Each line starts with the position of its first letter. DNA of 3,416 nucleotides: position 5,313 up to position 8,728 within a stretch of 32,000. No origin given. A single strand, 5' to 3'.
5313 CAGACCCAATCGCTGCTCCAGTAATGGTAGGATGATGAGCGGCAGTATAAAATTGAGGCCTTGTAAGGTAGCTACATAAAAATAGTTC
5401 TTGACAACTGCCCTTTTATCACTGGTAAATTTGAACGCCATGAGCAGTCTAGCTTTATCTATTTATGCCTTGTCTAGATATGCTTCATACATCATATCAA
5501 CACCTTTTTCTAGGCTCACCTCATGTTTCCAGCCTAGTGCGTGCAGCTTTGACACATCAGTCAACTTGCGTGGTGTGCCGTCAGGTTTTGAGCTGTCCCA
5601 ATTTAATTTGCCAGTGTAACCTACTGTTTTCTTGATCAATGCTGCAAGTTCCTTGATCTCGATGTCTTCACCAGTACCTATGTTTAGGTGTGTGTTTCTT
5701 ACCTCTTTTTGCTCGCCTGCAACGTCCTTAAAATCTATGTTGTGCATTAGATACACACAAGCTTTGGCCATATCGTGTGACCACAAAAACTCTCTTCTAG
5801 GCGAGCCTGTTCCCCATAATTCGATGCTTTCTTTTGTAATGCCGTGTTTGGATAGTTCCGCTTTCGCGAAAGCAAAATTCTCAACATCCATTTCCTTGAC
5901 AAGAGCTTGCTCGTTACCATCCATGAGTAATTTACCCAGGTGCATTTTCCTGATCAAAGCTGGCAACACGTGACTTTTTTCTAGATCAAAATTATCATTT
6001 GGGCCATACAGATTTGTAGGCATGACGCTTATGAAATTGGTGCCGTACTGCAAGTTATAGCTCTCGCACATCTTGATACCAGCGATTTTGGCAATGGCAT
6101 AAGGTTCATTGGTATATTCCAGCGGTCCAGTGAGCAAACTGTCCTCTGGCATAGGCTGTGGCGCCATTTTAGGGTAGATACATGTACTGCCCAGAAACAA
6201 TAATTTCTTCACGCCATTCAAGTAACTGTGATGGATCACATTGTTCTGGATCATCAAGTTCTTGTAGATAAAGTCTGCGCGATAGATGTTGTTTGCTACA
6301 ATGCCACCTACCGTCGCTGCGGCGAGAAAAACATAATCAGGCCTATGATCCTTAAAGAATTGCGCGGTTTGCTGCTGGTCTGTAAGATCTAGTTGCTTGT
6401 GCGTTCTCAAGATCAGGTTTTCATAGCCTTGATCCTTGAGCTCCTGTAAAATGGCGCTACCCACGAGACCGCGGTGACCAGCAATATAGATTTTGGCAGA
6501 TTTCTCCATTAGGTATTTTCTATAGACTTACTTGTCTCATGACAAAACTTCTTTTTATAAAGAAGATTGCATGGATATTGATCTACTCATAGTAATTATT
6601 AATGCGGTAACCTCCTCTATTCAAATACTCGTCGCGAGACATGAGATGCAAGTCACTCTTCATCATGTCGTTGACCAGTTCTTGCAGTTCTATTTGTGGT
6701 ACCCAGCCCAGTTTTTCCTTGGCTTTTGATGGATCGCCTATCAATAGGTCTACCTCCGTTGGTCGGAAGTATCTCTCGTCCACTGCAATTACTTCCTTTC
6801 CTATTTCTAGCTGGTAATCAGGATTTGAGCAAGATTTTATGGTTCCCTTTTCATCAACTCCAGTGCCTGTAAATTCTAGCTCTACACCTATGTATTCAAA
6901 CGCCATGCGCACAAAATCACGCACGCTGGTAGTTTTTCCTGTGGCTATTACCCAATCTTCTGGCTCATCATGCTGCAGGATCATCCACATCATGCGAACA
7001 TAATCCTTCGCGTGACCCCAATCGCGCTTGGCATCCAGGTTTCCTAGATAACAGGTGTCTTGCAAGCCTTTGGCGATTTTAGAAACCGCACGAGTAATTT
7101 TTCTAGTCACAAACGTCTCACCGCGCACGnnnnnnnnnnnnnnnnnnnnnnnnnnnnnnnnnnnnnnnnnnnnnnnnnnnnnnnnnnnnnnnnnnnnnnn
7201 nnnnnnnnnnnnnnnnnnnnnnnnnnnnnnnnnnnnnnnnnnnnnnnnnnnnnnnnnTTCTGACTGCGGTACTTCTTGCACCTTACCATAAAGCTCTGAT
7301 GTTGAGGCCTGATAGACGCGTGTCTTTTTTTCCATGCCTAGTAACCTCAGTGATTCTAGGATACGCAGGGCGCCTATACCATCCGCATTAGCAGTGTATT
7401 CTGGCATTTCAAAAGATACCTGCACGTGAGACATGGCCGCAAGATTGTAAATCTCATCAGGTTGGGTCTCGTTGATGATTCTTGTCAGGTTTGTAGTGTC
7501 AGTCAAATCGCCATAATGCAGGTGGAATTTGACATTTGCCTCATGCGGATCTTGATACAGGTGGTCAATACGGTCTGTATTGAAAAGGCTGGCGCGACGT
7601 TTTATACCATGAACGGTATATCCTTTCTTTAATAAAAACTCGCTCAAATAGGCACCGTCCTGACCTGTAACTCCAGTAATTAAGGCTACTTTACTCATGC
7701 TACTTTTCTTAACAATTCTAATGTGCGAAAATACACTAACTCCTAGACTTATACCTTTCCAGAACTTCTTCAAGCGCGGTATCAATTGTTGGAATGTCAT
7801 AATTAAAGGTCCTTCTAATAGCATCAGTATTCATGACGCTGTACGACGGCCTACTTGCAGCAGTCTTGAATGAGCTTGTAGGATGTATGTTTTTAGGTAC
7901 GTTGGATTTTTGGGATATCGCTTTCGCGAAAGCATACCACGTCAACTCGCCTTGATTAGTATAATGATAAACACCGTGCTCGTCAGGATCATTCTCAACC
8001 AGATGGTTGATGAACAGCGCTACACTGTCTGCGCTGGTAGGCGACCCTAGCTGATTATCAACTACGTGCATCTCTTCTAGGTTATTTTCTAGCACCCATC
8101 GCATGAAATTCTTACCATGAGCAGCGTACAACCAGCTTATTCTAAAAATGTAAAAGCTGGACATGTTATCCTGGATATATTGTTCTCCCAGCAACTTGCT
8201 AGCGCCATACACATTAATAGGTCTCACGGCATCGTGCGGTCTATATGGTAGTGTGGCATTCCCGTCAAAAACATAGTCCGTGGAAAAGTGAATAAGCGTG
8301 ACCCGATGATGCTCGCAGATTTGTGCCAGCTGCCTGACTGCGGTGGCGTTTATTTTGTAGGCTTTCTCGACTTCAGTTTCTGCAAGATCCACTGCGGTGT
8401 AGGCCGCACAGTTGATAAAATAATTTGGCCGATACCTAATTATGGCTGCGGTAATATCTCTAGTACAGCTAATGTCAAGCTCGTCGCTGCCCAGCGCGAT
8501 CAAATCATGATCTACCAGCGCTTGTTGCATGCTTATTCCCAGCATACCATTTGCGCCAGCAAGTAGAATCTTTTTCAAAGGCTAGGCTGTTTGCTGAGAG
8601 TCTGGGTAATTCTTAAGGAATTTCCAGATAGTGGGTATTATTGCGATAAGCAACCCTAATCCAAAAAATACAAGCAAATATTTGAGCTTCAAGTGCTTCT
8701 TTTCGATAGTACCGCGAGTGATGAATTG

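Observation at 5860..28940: A perfect 14-bp palindrome, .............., occurs seven times, always inside unrelated protein-coding genes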

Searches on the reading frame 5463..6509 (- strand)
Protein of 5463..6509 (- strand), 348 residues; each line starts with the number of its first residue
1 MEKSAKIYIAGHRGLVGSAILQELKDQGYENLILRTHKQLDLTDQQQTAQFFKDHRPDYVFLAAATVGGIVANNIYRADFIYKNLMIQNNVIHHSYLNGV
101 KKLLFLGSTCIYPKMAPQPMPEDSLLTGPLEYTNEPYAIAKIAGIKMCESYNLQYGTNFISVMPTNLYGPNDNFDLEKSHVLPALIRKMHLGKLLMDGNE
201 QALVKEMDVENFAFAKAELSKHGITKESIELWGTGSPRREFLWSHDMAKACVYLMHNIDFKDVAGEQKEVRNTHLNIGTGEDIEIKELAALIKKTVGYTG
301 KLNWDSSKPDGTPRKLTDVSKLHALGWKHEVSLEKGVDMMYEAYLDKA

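Call 22: search_solved_structures(query=window:5463-6509:-, show_alignments=2, max_evalue=1e-10)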
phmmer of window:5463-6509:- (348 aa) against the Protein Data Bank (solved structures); distinct sequences matched with E-value up to 1e-10: 26.
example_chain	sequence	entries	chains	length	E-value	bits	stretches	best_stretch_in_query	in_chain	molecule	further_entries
7anh_A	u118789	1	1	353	1.9e-140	471.2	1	1-346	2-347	GDP-L-fucose synthase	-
7cxt_A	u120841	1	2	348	1.8e-120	405.5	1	1-344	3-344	GDP-L-fucose synthase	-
7m13_A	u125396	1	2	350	1.8e-120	405.5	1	1-344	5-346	GDP-L-fucose synthase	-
7anc_A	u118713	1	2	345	2.3e-120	405.2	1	1-344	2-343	GDP-L-fucose synthase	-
8ewu_A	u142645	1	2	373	1.3e-112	379.7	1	1-346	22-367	GDP-L-fucose synthase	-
1bsv_A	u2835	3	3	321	3.1e-108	365.3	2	5-191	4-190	PROTEIN (GDP-FUCOSE SYNTHETASE) | GDP-FUCOSE SYNTHETASE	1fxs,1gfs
1e6u_A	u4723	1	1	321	3.4e-108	365.2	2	5-191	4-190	GDP-FUCOSE SYNTHETASE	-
1e7s_A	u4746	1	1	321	7.3e-108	364.1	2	5-191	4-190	GDP-FUCOSE SYNTHETASE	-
1bws_A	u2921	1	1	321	8.1e-108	363.9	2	5-191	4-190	PROTEIN (GDP-4-KETO-6-DEOXY-D-MANNOSE EPIMERASE/REDUCTASE)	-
1e7q_A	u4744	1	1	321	8.2e-108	363.9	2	5-191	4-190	GDP-FUCOSE SYNTHETASE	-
1e7r_A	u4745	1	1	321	4.9e-107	361.4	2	5-191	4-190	GDP-FUCOSE SYNTHETASE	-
7ll6_A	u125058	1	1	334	2.9e-93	316.1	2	5-194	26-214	GDP-L-fucose synthase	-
8du0_A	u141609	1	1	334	2.9e-93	316.1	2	5-194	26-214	GDP-L-fucose synthase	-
4b8w_A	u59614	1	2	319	4.7e-48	167.4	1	4-193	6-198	GDP-L-FUCOSE SYNTHASE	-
4b8z_A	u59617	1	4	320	4.7e-48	167.4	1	4-193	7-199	GDP-L-FUCOSE SYNTHASE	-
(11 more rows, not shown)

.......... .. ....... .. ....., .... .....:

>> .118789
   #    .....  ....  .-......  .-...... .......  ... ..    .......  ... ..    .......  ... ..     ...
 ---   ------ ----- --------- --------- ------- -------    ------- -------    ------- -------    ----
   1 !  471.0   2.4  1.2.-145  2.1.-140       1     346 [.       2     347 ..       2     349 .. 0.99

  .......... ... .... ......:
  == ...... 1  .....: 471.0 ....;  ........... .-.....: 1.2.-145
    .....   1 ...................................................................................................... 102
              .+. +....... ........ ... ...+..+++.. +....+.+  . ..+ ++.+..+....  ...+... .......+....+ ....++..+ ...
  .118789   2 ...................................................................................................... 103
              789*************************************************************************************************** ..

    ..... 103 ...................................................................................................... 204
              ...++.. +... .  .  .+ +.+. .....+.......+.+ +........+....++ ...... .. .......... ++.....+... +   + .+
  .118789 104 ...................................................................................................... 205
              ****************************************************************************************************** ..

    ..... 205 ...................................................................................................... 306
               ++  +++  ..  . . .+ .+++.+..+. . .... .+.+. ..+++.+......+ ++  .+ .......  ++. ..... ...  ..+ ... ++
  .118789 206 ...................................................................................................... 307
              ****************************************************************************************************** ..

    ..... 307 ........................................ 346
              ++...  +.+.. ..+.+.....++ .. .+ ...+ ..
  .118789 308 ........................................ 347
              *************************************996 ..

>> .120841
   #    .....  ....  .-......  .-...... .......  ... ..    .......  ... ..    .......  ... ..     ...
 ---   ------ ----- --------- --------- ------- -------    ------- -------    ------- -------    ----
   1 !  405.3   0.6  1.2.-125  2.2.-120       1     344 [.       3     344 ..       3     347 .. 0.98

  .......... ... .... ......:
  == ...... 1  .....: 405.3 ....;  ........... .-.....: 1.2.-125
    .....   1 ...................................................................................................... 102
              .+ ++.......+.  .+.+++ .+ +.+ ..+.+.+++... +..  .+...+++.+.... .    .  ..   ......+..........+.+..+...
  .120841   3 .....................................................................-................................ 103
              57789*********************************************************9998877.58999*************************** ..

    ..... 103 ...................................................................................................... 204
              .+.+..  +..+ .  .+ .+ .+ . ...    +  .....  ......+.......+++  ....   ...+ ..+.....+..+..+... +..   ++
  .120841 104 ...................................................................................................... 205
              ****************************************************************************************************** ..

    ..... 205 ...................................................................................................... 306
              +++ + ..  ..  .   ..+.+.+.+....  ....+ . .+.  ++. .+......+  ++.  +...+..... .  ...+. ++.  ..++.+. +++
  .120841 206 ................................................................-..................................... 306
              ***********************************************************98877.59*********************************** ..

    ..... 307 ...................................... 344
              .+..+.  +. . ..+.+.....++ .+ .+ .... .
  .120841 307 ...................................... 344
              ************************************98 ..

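Call 60: search_protein_families(library=pfam, proteins=[window:5463-6509:-], max_evalue=0.00001)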
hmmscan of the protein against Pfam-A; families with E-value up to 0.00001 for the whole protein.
window:5463-6509:- (348 aa): 3 families
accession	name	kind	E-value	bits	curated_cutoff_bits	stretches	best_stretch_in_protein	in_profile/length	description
PF01370.27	Epimerase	-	3.7e-62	210.3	20.9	1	7-263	1-233/240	NAD dependent epimerase/dehydratase family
PF16363.11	GDP_Man_Dehyd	-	1.5e-15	57.9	27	1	38-199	57-216/332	GDP-mannose 4,6 dehydratase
PF04321.23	RmlD_sub_bind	-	9.1e-08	31.9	27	1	6-65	2-60/287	RmlD substrate binding domain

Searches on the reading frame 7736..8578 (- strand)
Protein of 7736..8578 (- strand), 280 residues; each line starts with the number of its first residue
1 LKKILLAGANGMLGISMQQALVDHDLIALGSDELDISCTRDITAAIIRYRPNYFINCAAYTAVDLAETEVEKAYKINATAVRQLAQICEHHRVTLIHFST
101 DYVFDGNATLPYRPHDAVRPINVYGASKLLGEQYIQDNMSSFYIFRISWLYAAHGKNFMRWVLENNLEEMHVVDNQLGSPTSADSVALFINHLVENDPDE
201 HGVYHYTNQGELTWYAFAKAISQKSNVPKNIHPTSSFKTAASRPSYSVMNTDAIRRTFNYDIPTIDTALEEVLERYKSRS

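Call 60: search_protein_families(library=pfam, proteins=[window:7736-8578:-], max_evalue=0.00001)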
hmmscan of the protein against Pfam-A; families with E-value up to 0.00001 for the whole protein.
window:7736-8578:- (280 aa): 5 families
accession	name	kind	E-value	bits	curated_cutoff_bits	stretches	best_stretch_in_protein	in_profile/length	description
PF04321.23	RmlD_sub_bind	-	5.3e-86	288.7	27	1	3-277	2-286/287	RmlD substrate binding domain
PF01370.27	Epimerase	-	5.8e-17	62.3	20.9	1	4-171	1-194/240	NAD dependent epimerase/dehydratase family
PF02719.21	Polysacc_synt_2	-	1.8e-09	37.6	20.2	1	35-138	62-152/293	Polysaccharide biosynthesis protein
PF16363.11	GDP_Man_Dehyd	-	8.6e-09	35.7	27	1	34-149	59-178/332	GDP-mannose 4,6 dehydratase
PF07993.18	NAD_binding_4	-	3.7e-07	30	20.1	1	53-152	91-209/258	Male sterility protein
